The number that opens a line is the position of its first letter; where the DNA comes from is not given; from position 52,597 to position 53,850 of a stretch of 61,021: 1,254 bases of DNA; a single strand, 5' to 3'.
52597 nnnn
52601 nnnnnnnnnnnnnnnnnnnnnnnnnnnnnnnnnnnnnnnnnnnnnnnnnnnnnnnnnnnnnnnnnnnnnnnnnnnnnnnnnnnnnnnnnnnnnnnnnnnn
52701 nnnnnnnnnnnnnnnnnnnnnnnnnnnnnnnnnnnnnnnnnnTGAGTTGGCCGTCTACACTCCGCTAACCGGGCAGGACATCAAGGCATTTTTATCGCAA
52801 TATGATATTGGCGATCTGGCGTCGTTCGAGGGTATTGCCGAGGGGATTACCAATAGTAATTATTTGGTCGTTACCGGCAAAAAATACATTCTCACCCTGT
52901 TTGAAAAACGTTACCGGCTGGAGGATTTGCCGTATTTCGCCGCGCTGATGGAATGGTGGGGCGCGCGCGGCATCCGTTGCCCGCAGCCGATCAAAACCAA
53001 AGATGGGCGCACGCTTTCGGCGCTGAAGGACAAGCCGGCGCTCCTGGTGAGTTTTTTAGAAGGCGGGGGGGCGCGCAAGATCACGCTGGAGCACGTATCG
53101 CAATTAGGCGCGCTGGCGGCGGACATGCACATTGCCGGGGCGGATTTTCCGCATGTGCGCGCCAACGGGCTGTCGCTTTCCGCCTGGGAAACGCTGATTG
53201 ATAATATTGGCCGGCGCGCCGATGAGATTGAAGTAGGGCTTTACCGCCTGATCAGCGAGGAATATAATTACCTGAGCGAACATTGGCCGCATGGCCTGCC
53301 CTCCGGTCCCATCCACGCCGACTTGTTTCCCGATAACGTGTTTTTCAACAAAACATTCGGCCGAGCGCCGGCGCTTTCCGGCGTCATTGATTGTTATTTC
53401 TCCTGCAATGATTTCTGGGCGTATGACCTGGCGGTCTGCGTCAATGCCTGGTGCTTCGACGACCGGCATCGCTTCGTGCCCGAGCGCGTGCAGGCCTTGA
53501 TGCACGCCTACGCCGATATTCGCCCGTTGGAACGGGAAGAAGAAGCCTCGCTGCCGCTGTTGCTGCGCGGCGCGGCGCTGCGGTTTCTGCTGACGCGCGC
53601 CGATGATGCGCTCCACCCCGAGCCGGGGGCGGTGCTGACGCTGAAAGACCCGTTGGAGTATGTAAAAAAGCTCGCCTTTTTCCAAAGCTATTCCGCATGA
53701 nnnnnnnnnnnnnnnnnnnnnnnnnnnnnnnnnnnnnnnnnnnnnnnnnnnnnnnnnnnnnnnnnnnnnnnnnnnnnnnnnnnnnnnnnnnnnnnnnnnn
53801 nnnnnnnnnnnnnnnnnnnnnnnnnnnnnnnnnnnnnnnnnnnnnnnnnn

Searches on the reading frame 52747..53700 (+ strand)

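Call 3: search_protein_families(library=pfam, proteins=[window:52747-53700:+], max_evalue=0.01)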
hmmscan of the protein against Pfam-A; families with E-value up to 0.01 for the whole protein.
window:52747-53700:+ (317 aa): 1 family
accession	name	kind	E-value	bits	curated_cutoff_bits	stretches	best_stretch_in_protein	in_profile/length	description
PF01636.29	APH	-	1.8e-36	126.5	23.2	1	27-259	2-237/239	Phosphotransferase enzyme family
